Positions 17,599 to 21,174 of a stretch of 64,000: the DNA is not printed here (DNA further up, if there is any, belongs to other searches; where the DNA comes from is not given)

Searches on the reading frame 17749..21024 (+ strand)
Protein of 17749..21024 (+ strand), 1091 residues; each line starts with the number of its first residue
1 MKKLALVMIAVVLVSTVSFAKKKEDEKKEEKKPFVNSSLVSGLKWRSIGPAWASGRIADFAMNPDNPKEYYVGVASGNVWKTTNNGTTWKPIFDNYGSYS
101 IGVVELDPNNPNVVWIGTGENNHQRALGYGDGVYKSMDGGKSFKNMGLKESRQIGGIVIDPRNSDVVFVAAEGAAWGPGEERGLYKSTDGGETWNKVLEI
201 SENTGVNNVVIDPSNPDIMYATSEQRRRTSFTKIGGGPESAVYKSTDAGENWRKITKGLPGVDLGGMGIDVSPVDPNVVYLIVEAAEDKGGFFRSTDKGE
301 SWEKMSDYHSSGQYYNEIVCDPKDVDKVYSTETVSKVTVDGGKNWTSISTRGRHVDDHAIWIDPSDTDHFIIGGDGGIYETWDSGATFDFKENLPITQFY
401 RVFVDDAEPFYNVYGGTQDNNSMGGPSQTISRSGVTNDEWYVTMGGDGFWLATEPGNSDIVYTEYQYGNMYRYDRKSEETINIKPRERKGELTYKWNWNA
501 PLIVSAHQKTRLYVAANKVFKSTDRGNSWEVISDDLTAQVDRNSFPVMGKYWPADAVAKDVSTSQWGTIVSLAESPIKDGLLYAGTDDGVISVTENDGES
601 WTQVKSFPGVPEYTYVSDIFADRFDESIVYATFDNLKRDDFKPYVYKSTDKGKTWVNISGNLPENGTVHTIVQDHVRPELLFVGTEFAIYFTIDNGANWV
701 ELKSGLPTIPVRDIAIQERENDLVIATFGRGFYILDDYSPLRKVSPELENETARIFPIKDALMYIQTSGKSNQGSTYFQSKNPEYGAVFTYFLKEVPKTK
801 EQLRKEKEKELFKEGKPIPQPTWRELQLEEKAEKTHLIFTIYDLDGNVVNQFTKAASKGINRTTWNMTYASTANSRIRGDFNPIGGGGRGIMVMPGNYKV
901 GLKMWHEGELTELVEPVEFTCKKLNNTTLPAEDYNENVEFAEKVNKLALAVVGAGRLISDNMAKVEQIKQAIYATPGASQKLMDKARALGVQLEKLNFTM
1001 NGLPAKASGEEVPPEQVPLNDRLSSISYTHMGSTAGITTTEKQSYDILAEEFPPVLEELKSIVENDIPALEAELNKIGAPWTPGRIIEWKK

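Call 5: search_protein_families(library=pfam, proteins=[window:17749-21024:+])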
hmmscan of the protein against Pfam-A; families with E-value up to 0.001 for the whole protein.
window:17749-21024:+ (1091 aa): 2 families
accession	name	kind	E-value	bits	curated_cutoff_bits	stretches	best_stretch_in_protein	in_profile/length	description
PF15902.12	Sortilin-Vps10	-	3.5e-35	122.1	33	3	133-263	3-120/446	Sortilin, neurotensin receptor 3,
PF02012.26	BNR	-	1.4e-10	40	27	0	185-196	1-12/12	BNR/Asp-box repeat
